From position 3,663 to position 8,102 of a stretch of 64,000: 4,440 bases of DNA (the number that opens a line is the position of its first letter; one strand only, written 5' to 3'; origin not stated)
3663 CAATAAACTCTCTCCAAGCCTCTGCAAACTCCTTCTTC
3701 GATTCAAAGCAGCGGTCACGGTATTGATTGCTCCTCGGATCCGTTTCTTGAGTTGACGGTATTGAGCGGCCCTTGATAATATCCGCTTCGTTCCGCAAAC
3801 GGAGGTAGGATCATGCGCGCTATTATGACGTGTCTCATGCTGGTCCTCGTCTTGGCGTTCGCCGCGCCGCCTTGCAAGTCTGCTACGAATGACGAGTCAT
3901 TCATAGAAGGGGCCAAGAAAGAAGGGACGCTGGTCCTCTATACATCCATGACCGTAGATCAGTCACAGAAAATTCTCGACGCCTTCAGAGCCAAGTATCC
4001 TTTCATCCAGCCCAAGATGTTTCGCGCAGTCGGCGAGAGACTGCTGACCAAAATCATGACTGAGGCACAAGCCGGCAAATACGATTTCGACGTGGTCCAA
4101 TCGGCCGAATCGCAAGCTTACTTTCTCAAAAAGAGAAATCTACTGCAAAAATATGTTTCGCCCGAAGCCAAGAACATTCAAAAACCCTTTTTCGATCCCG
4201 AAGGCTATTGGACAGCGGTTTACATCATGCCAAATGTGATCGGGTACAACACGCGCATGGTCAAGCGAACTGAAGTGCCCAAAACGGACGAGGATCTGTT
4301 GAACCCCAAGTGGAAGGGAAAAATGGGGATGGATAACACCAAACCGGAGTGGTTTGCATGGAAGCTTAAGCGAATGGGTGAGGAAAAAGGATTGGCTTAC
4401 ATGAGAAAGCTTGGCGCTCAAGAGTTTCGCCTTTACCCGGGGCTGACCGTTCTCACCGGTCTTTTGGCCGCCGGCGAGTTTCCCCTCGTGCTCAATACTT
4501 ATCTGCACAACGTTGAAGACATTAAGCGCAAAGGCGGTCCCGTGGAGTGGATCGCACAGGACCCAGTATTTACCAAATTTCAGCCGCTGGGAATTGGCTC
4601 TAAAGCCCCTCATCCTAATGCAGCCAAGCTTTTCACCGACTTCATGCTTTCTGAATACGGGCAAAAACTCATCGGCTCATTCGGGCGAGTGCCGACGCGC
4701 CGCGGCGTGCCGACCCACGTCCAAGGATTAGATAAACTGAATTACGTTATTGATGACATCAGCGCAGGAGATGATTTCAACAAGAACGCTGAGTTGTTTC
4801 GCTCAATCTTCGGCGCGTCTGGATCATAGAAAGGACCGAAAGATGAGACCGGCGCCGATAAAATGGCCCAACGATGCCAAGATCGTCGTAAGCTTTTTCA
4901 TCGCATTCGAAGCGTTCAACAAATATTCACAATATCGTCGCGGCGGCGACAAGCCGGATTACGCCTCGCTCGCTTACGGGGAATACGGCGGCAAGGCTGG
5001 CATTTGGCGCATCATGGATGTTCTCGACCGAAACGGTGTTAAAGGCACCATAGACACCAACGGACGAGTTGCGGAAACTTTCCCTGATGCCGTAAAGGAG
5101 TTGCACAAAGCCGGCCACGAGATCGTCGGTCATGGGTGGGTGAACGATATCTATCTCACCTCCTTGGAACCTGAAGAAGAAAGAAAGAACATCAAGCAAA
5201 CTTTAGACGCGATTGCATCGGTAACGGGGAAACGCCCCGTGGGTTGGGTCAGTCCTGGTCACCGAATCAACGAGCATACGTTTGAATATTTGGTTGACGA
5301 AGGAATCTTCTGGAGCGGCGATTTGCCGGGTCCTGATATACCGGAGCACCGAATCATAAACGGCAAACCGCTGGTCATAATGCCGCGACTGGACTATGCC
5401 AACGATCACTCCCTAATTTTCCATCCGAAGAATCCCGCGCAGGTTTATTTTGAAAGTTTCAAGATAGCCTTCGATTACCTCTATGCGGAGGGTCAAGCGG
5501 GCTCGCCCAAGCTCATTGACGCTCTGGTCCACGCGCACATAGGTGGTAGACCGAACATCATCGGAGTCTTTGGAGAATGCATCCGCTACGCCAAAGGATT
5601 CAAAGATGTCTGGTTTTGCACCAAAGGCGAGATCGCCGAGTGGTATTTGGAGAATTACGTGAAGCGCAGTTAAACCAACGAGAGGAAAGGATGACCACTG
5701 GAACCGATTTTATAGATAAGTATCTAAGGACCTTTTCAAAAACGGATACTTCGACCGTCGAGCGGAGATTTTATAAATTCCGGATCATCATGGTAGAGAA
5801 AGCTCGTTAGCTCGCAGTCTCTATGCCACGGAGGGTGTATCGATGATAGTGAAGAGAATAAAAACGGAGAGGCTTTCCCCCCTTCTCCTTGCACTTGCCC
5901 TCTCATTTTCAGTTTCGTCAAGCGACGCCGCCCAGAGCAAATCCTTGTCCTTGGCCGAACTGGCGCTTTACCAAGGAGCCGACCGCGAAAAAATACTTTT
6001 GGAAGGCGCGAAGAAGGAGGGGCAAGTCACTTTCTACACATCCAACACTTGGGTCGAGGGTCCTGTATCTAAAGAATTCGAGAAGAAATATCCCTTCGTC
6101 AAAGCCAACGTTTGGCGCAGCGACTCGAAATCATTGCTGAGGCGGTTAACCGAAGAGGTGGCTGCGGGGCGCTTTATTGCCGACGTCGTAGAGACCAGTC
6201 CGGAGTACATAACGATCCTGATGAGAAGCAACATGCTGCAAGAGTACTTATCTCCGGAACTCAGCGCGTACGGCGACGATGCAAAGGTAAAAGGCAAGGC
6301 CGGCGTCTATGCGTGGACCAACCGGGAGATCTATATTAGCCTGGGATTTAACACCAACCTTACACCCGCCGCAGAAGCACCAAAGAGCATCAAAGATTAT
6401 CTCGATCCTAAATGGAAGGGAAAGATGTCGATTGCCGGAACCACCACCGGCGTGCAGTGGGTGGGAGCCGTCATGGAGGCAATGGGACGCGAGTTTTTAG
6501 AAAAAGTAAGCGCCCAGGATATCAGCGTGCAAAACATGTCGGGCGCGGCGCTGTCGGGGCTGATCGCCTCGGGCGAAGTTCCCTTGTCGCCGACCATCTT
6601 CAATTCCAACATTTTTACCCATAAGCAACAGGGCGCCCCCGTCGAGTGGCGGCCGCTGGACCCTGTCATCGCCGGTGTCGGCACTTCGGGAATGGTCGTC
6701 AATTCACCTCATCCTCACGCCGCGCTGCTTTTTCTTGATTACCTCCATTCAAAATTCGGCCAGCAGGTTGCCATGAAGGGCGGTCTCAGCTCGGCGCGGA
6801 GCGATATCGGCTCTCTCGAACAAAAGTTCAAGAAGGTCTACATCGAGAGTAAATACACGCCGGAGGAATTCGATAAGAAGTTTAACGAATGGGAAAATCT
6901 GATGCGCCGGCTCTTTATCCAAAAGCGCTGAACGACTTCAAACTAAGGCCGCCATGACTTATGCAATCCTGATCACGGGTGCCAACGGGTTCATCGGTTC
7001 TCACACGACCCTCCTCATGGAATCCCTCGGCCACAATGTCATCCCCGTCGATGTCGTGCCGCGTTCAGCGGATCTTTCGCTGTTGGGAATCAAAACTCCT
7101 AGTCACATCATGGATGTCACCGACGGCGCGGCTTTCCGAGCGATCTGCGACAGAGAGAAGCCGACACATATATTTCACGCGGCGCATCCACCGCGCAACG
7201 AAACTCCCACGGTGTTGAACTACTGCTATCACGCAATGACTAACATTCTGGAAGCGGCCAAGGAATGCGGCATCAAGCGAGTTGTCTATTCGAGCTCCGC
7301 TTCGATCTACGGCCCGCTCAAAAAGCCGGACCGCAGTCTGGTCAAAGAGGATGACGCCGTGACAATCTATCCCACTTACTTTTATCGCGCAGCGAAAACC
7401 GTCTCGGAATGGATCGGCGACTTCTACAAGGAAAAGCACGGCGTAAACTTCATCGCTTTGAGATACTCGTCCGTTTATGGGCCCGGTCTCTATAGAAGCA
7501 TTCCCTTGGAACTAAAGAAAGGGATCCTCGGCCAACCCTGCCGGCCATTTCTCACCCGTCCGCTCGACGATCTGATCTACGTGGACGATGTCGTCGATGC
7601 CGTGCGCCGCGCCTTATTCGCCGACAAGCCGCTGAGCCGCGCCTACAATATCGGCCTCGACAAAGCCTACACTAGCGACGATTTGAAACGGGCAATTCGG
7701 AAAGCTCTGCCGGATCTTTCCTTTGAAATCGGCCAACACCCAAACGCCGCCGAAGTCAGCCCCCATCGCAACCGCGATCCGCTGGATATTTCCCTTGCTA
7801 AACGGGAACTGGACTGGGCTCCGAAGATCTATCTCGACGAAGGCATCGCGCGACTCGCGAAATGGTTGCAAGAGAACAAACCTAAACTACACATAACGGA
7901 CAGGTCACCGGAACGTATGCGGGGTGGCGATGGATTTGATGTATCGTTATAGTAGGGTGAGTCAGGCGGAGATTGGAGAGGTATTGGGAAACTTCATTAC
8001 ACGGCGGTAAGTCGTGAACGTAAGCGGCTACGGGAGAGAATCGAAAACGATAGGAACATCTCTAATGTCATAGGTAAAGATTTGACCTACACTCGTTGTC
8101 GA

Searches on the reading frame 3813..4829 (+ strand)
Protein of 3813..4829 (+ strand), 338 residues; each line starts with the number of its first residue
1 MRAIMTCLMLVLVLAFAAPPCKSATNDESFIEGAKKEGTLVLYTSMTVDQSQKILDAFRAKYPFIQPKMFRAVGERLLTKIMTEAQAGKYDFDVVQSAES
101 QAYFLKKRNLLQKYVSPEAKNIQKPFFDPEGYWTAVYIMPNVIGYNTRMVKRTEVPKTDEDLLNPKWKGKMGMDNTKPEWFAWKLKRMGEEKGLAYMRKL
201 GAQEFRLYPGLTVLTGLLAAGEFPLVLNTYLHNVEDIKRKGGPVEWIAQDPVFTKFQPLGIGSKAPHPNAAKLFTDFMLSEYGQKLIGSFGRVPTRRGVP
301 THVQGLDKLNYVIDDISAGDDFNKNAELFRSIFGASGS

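Call 3: search_protein_families(library=pfam, proteins=[window:3813-4829:+], max_evalue=0.01)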
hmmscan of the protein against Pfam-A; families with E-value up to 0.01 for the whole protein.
window:3813-4829:+ (338 aa): 4 families
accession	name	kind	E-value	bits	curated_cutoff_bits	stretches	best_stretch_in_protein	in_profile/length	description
PF13416.11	SBP_bac_8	-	2.7e-19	70.5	27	1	74-302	21-268/279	Bacterial extracellular solute-binding protein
PF13343.11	SBP_bac_6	-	2e-18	67.2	24.6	1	95-295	15-219/245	Bacterial extracellular solute-binding protein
PF01547.30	SBP_bac_1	-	4.2e-07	30.7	26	1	74-284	33-306/307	Bacterial extracellular solute-binding protein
PF13531.11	SBP_bac_11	-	1.8e-06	28.4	25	1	73-291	34-225/227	Bacterial extracellular solute-binding protein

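Call 4: search_protein_families(library=ncbifam, proteins=[window:3813-4829:+], max_evalue=0.01)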
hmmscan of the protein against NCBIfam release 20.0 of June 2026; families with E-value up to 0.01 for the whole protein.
window:3813-4829:+ (338 aa): 3 families
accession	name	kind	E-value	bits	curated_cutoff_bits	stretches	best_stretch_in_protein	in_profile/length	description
TIGR03261.1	phnS2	equivalog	2.6e-19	69.5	392.75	1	34-308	18-300/334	putative 2-aminoethylphosphonate ABC transporter substrate-binding protein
NF011620.1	PRK15046.1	equivalog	3.7e-12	45.7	310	1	39-315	26-310/334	2-aminoethylphosphonate ABC transporter substrate-binding protein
TIGR03227.1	PhnS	equivalog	2.1e-09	36.8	395.3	1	39-301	36-306/360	2-aminoethylphosphonate ABC transporter substrate-binding protein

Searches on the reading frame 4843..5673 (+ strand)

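Call 3: search_protein_families(library=pfam, proteins=[window:4843-5673:+], max_evalue=0.01)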
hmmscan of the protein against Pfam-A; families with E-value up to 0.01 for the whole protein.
window:4843-5673:+ (276 aa): 1 family
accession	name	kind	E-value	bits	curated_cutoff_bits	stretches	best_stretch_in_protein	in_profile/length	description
PF01522.26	Polysacc_deac_1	-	3.4e-16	59.8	23.1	1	51-151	18-117/124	Polysaccharide deacetylase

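Call 4: search_protein_families(library=ncbifam, proteins=[window:4843-5673:+], max_evalue=0.01)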
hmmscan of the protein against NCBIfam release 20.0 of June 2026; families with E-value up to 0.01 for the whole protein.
window:4843-5673:+ (276 aa): 9 families
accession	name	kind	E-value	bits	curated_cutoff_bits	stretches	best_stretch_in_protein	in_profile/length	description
TIGR03212.1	uraD_N-term-dom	equivalog_domain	7.4e-37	127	424.6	1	47-272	72-295/297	allantoinase PuuE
TIGR03006.1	pepcterm_polyde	equivalog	2.7e-14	52.9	276.2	1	54-158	36-142/272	XrtA system polysaccharide deacetylase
TIGR02764.1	spore_ybaN_pdaB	equivalog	2.7e-11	43.6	237.4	1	51-150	18-116/191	polysaccharide deacetylase family sporulation protein PdaB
NF045821.1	PgAcgDacpgdA1_Bac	equivalog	6.1e-08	31.9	400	1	56-150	105-198/282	peptidoglycan-N-acetylglucosamine deacetylase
TIGR02884.1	spore_pdaA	equivalog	1.3e-06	28.3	298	1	54-158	52-159/224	delta-lactam-biosynthetic de-N-acetylase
NF045820.1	PgAcgDacpgdA_Strep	equivalog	7.7e-06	25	800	1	53-130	282-358/463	peptidoglycan-N-acetylglucosamine deacetylase PgdA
TIGR02873.1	spore_ylxY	hypoth_equivalog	1.7e-05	24.2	391.5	1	50-145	96-190/268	probable sporulation protein, polysaccharide deacetylase family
TIGR04243.1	nodulat_NodB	equivalog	0.00012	21.7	240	1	56-134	19-96/197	chitooligosaccharide deacetylase NodB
NF045822.1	PgAcgDacpgdA2_Bac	equivalog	0.0066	15.8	400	1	55-133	85-162/274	peptidoglycan-N-acetylglucosamine deacetylase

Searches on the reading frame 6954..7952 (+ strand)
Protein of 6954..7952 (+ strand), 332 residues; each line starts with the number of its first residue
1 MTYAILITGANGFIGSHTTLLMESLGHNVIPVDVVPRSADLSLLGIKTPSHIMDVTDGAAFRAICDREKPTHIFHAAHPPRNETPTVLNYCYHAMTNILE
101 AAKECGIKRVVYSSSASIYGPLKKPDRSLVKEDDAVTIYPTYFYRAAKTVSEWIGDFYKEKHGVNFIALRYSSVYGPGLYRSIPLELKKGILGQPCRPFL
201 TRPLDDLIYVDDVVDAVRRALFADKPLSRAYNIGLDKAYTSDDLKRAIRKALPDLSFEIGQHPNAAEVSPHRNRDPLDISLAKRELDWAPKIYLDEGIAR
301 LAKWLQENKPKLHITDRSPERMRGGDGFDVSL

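Call 3: search_protein_families(library=pfam, proteins=[window:6954-7952:+], max_evalue=0.01)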
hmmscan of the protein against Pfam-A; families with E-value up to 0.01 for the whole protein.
window:6954-7952:+ (332 aa): 6 families
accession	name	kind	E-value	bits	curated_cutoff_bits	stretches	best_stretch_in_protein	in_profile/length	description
PF01370.27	Epimerase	-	5.4e-39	134.5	20.9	1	5-234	1-240/240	NAD dependent epimerase/dehydratase family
PF16363.11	GDP_Man_Dehyd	-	9.1e-24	84.9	27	1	6-300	1-331/332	GDP-mannose 4,6 dehydratase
PF01073.25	3Beta_HSD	-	9.8e-13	48.2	22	1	6-216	1-224/280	3-beta hydroxysteroid dehydrogenase/isomerase family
PF13460.12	NAD_binding_10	-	7e-05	23.2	27.2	1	9-127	1-110/184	NAD(P)H-binding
PF04321.23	RmlD_sub_bind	-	0.00043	19.9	27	1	5-176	3-153/287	RmlD substrate binding domain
PF02719.21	Polysacc_synt_2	-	0.00057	19.6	20.2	0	47-115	55-128/293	Polysaccharide biosynthesis protein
